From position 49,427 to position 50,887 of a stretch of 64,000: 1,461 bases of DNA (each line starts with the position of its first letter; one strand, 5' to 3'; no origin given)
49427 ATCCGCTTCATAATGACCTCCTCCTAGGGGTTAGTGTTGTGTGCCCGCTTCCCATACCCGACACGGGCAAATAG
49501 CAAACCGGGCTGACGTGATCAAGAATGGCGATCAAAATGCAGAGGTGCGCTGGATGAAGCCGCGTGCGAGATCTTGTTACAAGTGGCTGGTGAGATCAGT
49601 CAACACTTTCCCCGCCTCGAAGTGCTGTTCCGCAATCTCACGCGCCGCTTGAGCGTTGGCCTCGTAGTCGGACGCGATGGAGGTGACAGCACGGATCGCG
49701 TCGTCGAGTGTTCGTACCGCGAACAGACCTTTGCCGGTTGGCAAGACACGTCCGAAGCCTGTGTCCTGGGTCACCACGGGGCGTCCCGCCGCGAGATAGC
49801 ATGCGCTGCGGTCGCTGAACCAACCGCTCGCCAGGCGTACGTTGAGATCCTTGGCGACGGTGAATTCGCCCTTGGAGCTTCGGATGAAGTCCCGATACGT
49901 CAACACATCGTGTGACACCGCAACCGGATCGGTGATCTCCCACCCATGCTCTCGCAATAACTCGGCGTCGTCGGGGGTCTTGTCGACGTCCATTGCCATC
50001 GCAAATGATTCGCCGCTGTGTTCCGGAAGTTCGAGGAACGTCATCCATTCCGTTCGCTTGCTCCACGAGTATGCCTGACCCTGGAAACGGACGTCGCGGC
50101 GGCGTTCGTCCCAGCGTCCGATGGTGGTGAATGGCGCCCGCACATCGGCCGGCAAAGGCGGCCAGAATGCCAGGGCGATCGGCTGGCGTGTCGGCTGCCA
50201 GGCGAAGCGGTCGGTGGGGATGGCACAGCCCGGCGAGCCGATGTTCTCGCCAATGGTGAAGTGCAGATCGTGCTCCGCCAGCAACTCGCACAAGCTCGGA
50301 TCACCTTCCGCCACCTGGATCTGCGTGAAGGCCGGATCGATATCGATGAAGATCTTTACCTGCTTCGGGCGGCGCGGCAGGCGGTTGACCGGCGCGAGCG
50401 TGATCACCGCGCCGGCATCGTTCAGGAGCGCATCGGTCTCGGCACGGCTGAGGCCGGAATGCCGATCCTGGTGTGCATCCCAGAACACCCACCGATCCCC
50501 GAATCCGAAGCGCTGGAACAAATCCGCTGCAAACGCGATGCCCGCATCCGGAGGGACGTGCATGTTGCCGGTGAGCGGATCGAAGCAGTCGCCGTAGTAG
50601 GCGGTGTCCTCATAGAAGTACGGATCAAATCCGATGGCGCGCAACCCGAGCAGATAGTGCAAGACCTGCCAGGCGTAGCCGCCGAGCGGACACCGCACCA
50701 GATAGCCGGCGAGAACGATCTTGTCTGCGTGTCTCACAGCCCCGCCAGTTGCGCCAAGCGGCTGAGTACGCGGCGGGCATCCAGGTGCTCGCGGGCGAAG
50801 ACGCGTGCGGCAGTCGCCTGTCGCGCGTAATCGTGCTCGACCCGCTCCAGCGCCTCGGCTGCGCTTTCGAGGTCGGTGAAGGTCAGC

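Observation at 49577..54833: Three tandem paralogs of an uncharacterised GT-B-like protein, translationally coupled, next to a GT-C (PMT/ArnT-like) membrane glycosyltransferase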

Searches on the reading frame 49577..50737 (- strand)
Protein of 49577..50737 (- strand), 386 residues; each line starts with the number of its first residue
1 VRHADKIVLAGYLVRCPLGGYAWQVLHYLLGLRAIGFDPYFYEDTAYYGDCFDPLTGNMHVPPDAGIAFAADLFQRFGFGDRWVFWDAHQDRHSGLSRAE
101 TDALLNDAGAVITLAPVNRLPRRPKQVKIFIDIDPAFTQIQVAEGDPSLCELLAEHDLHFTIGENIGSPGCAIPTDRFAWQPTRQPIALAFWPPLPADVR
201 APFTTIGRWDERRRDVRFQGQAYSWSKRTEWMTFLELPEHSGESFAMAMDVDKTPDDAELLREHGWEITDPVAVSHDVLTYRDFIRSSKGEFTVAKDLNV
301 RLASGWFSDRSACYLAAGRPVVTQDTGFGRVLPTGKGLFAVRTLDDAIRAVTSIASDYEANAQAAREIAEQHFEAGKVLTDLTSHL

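Call 5: search_protein_families(library=pfam, proteins=[window:49577-50737:-], max_evalue=1)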
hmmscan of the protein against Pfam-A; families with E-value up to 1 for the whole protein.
window:49577-50737:- (386 aa): 0 families

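Call 6: search_protein_families(library=ncbifam, proteins=[window:49577-50737:-], max_evalue=1)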
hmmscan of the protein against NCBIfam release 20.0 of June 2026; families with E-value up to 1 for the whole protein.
window:49577-50737:- (386 aa): 1 family
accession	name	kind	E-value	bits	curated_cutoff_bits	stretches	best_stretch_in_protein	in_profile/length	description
NF053787.1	GlcN_PG_synth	equivalog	0.17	10.7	480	1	315-385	282-355/361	N-acetylglucosaminyl phosphatidylglycerol synthase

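Call 9: search_solved_structures(query=A1, max_evalue=10, show_alignments=2)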
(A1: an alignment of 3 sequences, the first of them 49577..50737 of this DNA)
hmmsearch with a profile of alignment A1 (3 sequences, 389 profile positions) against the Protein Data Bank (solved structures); distinct sequences matched with E-value up to 10: 5.
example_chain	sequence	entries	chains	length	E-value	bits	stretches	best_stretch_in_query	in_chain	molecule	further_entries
3qkw_A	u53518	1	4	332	0.016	17.5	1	287-369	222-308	Nucleotide sugar synthetase-like protein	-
3rhz_A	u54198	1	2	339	0.016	17.4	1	287-369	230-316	Nucleotide sugar synthetase-like protein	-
9hu9_A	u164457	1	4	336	0.61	12.2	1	313-371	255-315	Glucosyltransferase 3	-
9htx_A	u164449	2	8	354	0.67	12.1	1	313-371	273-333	Glucosyltransferase 3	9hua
5gp7_A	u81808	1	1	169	1.5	11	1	24-137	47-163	Tankyrase-1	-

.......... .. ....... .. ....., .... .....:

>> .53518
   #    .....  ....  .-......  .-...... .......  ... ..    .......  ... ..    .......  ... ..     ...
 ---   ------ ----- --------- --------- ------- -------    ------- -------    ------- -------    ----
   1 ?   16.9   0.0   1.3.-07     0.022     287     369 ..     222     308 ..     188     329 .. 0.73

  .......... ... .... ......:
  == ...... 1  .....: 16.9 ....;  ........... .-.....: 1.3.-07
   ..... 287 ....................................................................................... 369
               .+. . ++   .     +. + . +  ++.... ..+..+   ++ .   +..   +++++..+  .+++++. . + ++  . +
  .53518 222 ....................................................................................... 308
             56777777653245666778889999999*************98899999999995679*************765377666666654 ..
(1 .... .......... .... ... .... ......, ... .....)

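Call 18: search_protein_representatives(alignment_id=A1)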
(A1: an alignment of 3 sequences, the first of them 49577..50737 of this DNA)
Query: 3 sequences, 389 profile positions. Proteins with E-value up to 0.001 (for the whole library): 5060; up to 1e-10: 3186; up to 1e-30: 1168. The best 150 are listed.
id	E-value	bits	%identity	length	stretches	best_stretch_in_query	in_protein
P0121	1.1e-212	722.5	-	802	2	4-386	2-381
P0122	2.2e-155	533.9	-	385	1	2-389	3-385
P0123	1.7e-132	458.5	-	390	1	4-389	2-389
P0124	7.2e-127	440.0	-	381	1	4-386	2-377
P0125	4.9e-122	424.1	-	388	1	3-389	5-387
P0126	5.5e-122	424.0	-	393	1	4-389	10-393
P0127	7.6e-122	423.5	-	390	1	5-389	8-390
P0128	1.9e-120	418.9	-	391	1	4-384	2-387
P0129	1.1e-119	416.4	-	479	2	4-305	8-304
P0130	1.0e-118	413.2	-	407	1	4-387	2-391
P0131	3.9e-117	408.0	-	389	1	3-389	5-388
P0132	1.0e-116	406.6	-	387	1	6-385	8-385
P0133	3.3e-115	401.6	-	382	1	4-387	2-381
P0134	5.0e-115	401.0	-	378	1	3-385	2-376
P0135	8.0e-115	400.4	-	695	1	3-388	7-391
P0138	3.8e-114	398.1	-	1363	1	1-389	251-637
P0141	2.2e-112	392.3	-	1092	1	5-388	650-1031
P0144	8.2e-112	390.4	-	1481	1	4-389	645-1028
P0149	1.1e-109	383.4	-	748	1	4-388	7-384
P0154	6.0e-108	377.7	-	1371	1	4-389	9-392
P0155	9.7e-108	377.0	-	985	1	3-388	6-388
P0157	3.2e-107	375.3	-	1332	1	4-389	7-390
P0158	4.7e-107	374.8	-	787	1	4-387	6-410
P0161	7.8e-107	374.1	-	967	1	4-389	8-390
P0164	2.6e-106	372.3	-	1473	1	4-389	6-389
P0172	1.2e-104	366.9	-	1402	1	4-388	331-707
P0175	6.8e-104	364.4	-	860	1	4-389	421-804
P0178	1.2e-103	363.5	-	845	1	5-389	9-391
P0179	1.5e-103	363.3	-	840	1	4-389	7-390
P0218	1.9e-98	346.4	-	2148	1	5-389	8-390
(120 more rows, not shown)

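Call 20: search_protein_families(library=pfam, proteins=[P0121, P0138, P0144, P0154, P0218, P0141, P0172], max_evalue=0.001)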
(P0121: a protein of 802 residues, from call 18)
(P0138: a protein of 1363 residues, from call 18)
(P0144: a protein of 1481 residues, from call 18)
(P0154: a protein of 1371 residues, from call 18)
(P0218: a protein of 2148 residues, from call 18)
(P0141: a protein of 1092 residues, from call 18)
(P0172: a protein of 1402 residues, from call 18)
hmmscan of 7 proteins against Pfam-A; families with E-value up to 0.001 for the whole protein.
P0121 (802 aa): 2 families
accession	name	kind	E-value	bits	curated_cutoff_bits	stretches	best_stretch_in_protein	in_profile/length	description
PF13524.12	Glyco_trans_1_2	-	1.7e-08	34.9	25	0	269-367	32-124/144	Glycosyl transferase-like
PF20094.4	GWxTD_dom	-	0.00073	19.8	26.9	0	687-737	65-115/172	GWxTD domain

P0138 (1363 aa): 7 families
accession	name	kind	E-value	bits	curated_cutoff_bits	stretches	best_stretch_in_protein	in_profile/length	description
PF00535.33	Glycos_transf_2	-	1.4e-52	178.5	23.3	2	1087-1208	1-121/168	Glycosyl transferase family 2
PF00005.33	ABC_tran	-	1.3e-28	100.8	25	1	2-138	14-137/137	ABC transporter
PF13641.12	Glyco_tranf_2_3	-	5.3e-24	85.9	27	2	693-911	1-218/230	Glycosyltransferase like family 2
PF10111.15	Glyco_tranf_2_2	-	2.7e-08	34.1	27.3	1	1112-1282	27-199/276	Glycosyltransferase like family 2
PF13632.12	Glyco_trans_2_3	-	1.8e-06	28.3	27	0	778-909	2-128/198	Glycosyl transferase family group 2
PF13704.12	Glyco_tranf_2_4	-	3.1e-06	28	27.5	0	725-780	21-76/98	Glycosyl transferase family 2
PF13506.12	Glyco_transf_21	-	4.3e-06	26.7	21.7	0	765-907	21-157/174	Glycosyl transferase family 21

P0144 (1481 aa): 6 families
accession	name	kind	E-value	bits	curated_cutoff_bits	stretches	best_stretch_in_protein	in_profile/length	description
PF00005.33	ABC_tran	-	5.1e-32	111.8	25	1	381-529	2-137/137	ABC transporter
PF00535.33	Glycos_transf_2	-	8.6e-31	107.6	23.3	1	1090-1266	1-167/168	Glycosyl transferase family 2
PF00664.28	ABC_membrane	-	1.7e-28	100.5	28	1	41-317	7-273/274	ABC transporter transmembrane region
PF13641.12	Glyco_tranf_2_3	-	3.6e-16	60.3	27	1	1089-1314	3-221/230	Glycosyltransferase like family 2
PF13506.12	Glyco_transf_21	-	4e-06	26.9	21.7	1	1165-1306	21-156/174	Glycosyl transferase family 21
PF13632.12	Glyco_trans_2_3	-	0.0002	21.7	27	1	1178-1311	2-130/198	Glycosyl transferase family group 2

P0154 (1371 aa): 6 families
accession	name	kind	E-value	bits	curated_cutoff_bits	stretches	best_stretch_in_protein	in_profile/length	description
PF00535.33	Glycos_transf_2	-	5.4e-52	176.5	23.3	2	465-634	1-167/168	Glycosyl transferase family 2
PF13641.12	Glyco_tranf_2_3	-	3.1e-32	112.9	27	2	465-679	4-218/230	Glycosyltransferase like family 2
PF10111.15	Glyco_tranf_2_2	-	2.3e-09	37.6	27.3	0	481-657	16-201/276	Glycosyltransferase like family 2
PF13506.12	Glyco_transf_21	-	1.6e-08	34.7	21.7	1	534-673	22-155/174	Glycosyl transferase family 21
PF13632.12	Glyco_trans_2_3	-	1.9e-08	34.8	27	1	1180-1312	3-124/198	Glycosyl transferase family group 2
PF13704.12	Glyco_tranf_2_4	-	4.2e-05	24.4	27.5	0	493-538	21-65/98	Glycosyl transferase family 2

P0218 (2148 aa): 13 families
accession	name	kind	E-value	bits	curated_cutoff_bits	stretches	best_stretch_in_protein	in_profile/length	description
PF00535.33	Glycos_transf_2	-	3.6e-26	92.5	23.3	1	463-580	1-117/168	Glycosyl transferase family 2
PF13489.12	Methyltransf_23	-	6.6e-13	49.1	27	1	1966-2121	6-162/164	Methyltransferase domain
PF13692.12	Glyco_trans_1_4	-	2e-11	44.7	27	1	1445-1561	13-125/142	Glycosyl transferases group 1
PF07021.18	MetW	-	5.3e-10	39.7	21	1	1980-2052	11-84/193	Methionine biosynthesis protein MetW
PF13641.12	Glyco_tranf_2_3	-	3.1e-09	37.6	27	1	462-676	3-218/230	Glycosyltransferase like family 2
PF13649.12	Methyltransf_25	-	9.6e-09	36.3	27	1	1986-2076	1-97/97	Methyltransferase domain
PF08241.18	Methyltransf_11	-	3.9e-08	34.3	21.2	1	1987-2079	1-94/95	Methyltransferase domain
PF00534.26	Glycos_transf_1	-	5.7e-07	29.7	26.4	1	1441-1606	22-166/172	Glycosyl transferases group 1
PF08242.18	Methyltransf_12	-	1.2e-06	29.6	30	1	1987-2078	1-98/98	Methyltransferase domain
PF13524.12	Glyco_trans_1_2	-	2.1e-06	28.2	25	0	286-381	43-139/144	Glycosyl transferase-like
PF20706.3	GT4-conflict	-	7.6e-06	25.6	26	1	1443-1625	208-384/385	Family 4 Glycosyltransferase in conflict systems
PF13847.12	Methyltransf_31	-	8.6e-06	25.9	27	1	1984-2084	5-113/145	Methyltransferase domain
PF10111.15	Glyco_tranf_2_2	-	0.00081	19.4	27.3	0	463-552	1-92/276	Glycosyltransferase like family 2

P0141 (1092 aa): 5 families
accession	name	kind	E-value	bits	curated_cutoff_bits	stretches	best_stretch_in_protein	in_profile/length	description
PF00005.33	ABC_tran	-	1.6e-32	113.4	25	1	368-516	2-137/137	ABC transporter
PF00664.28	ABC_membrane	-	1.6e-28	100.7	28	1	26-304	5-273/274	ABC transporter transmembrane region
PF02463.25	SMC_N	-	8.3e-05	22.6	40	0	378-557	25-210/220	RecF/RecN/SMC N terminal domain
PF13524.12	Glyco_trans_1_2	-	0.00012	22.5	25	1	921-1019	36-135/144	Glycosyl transferase-like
PF13191.12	AAA_16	-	0.00026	21.9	32.6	0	376-422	24-64/167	AAA ATPase domain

P0172 (1402 aa): 7 families
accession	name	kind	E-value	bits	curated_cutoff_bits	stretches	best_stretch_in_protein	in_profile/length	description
PF00535.33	Glycos_transf_2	-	2.1e-17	64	23.3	1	765-878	1-113/168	Glycosyl transferase family 2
PF13489.12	Methyltransf_23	-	1.3e-08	35.2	27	1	1183-1348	20-161/164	Methyltransferase domain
PF08241.18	Methyltransf_11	-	8.8e-08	33.1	21.2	1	1236-1292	43-94/95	Methyltransferase domain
PF13641.12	Glyco_tranf_2_3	-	1.7e-06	28.7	27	1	761-881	1-122/230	Glycosyltransferase like family 2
PF13847.12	Methyltransf_31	-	0.00012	22.2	27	0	1245-1297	62-113/145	Methyltransferase domain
PF13649.12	Methyltransf_25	-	0.0002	22.4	27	0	1239-1289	48-97/97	Methyltransferase domain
PF08242.18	Methyltransf_12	-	0.00027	22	30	0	1242-1291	49-98/98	Methyltransferase domain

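Call 21: find_homologous_proteins(query=window:49577-50737:-)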
Query window:49577-50737:- (386 aa): 7898 proteins with E <= 0.001 among 8000 candidates; the best 120 are listed.
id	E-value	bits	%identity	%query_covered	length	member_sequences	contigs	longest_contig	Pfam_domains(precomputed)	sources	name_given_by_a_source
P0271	1.2e-267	905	100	100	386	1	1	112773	-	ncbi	ncbi:MAG: hypothetical protein ACHQ9S_10515 [Candidatus Binatia bacterium]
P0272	3.9e-239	811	90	100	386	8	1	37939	-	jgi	jgi:hypothetical protein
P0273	7.3e-213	725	79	100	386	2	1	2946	-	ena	-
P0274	4.6e-211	719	79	99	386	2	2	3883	-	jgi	jgi:hypothetical protein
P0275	8.3e-209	711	78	99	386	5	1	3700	-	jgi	jgi:hypothetical protein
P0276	1.5e-202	691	77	99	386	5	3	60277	-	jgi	jgi:hypothetical protein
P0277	1.7e-202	691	75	99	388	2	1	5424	-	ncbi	ncbi:MAG: hypothetical protein ACHQ4J_15635 [Candidatus Binatia bacterium]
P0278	2.4e-202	690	75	100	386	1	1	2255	-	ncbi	-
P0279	4.3e-202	689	75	99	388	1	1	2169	-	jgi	jgi:hypothetical protein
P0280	4.4e-201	686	76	99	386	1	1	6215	-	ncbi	-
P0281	6.3e-201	685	76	99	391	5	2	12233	PF13524.13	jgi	-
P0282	2.7e-200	683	75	100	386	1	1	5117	-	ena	-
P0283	5.4e-200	682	75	99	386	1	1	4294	-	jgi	jgi:hypothetical protein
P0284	5.5e-200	682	76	98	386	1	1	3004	-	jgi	jgi:hypothetical protein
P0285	1.9e-199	681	74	100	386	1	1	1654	-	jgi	jgi:hypothetical protein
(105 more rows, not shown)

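Call 41: search_protein_families(library=pfam, proteins=[P0135, P0149, P0155, P0157, P0158, P0161, P0164, P0175, P0178, P0179], max_evalue=0.0001)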
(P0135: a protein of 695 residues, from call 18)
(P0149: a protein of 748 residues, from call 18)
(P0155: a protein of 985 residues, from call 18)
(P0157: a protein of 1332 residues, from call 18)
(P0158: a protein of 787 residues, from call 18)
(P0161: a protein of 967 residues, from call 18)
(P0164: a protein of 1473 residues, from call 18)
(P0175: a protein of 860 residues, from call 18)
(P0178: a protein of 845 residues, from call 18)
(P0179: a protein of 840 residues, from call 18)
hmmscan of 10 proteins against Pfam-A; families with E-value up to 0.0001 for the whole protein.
P0135 (695 aa): 2 families
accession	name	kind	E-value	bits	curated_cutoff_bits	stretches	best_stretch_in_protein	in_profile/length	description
PF13469.12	Sulfotransfer_3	-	1.2e-09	39.2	27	1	427-622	2-213/216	Sulfotransferase family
PF00685.33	Sulfotransfer_1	-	8.9e-08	32.3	22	1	544-622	88-182/255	Sulfotransferase domain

P0149 (748 aa): 3 families
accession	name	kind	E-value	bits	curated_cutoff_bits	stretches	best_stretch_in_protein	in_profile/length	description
PF01636.29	APH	-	6.5e-14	52.7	23.2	1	484-690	33-230/239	Phosphotransferase enzyme family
PF02958.26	EcKL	-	9.3e-06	25.6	22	1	581-680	171-272/294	Ecdysteroid kinase-like family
PF13524.12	Glyco_trans_1_2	-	6.6e-05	23.3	25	0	275-379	37-142/144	Glycosyl transferase-like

P0155 (985 aa): 2 families
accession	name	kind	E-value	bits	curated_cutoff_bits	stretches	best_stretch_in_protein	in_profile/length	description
PF00535.33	Glycos_transf_2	-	6.2e-19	69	23.3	1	422-543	3-128/168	Glycosyl transferase family 2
PF13469.12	Sulfotransfer_3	-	2.3e-18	67.7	27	1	708-906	1-212/216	Sulfotransferase family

P0157 (1332 aa): 4 families
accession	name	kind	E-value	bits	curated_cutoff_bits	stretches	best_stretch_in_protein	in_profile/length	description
PF00535.33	Glycos_transf_2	-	2.2e-62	210.4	23.3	2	415-541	1-129/168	Glycosyl transferase family 2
PF13641.12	Glyco_tranf_2_3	-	2.2e-40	139.5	27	2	801-1040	3-228/230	Glycosyltransferase like family 2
PF10111.15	Glyco_tranf_2_2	-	2e-21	77.2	27.3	2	420-613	5-225/276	Glycosyltransferase like family 2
PF13632.12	Glyco_trans_2_3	-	1.4e-05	25.4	27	0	493-618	1-138/198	Glycosyl transferase family group 2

P0158 (787 aa): 1 family
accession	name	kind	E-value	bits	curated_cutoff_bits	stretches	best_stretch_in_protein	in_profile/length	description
PF01636.29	APH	-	2.3e-09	37.8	23.2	1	509-704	24-211/239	Phosphotransferase enzyme family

P0161 (967 aa): 3 families
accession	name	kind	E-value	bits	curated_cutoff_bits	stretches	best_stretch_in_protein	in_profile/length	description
PF00535.33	Glycos_transf_2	-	7.3e-29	101.3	23.3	1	430-547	1-120/168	Glycosyl transferase family 2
PF13641.12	Glyco_tranf_2_3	-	1.3e-13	51.9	27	1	427-643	1-216/230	Glycosyltransferase like family 2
PF10111.15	Glyco_tranf_2_2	-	2e-09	37.8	27.3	1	430-624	1-202/276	Glycosyltransferase like family 2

P0164 (1473 aa): 5 families
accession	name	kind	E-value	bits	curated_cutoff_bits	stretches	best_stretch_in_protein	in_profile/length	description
PF00535.33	Glycos_transf_2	-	3.3e-27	95.9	23.3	1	909-1028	1-123/168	Glycosyl transferase family 2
PF13641.12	Glyco_tranf_2_3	-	2e-15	57.9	27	1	906-1107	1-207/230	Glycosyltransferase like family 2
PF14559.12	TPR_19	-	6.9e-08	33.1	25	0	643-702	3-62/68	Tetratricopeptide repeat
PF10111.15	Glyco_tranf_2_2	-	2.7e-06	27.5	27.3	1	917-999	11-97/276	Glycosyltransferase like family 2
PF13428.12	TPR_14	-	6.9e-05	23.6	23.5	0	598-638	2-42/44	Tetratricopeptide repeat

P0175 (860 aa): 3 families
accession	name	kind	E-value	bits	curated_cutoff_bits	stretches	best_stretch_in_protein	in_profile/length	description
PF00005.33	ABC_tran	-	1.4e-33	116.8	25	1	148-297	1-137/137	ABC transporter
PF00664.28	ABC_membrane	-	1.5e-09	38.4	28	1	2-85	190-273/274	ABC transporter transmembrane region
PF02463.25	SMC_N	-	7.4e-05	22.7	40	0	213-340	135-212/220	RecF/RecN/SMC N terminal domain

P0178 (845 aa): 5 families
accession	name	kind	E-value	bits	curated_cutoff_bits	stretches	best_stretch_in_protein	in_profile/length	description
PF13439.12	Glyco_transf_4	-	2.6e-21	76.8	28.5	1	419-616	2-165/170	Glycosyltransferase Family 4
PF00534.26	Glycos_transf_1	-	2.9e-21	76.2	26.4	1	639-792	18-171/172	Glycosyl transferases group 1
PF13579.12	Glyco_trans_4_4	-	4.6e-19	69.8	29.7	1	420-616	2-158/158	Glycosyl transferase 4-like domain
PF13692.12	Glyco_trans_1_4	-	3.6e-16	60.1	27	1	639-776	4-139/142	Glycosyl transferases group 1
PF20706.3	GT4-conflict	-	8.1e-06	25.5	26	1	626-755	187-323/385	Family 4 Glycosyltransferase in conflict systems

P0179 (840 aa): 3 families
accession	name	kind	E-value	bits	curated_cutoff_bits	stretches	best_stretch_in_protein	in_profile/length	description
PF00535.33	Glycos_transf_2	-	4.4e-25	89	23.3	1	459-629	1-167/168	Glycosyl transferase family 2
PF13641.12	Glyco_tranf_2_3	-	8.4e-15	55.8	27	1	457-672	2-216/230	Glycosyltransferase like family 2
PF13506.12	Glyco_transf_21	-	4.2e-05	23.5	21.7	0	529-668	22-155/174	Glycosyl transferase family 21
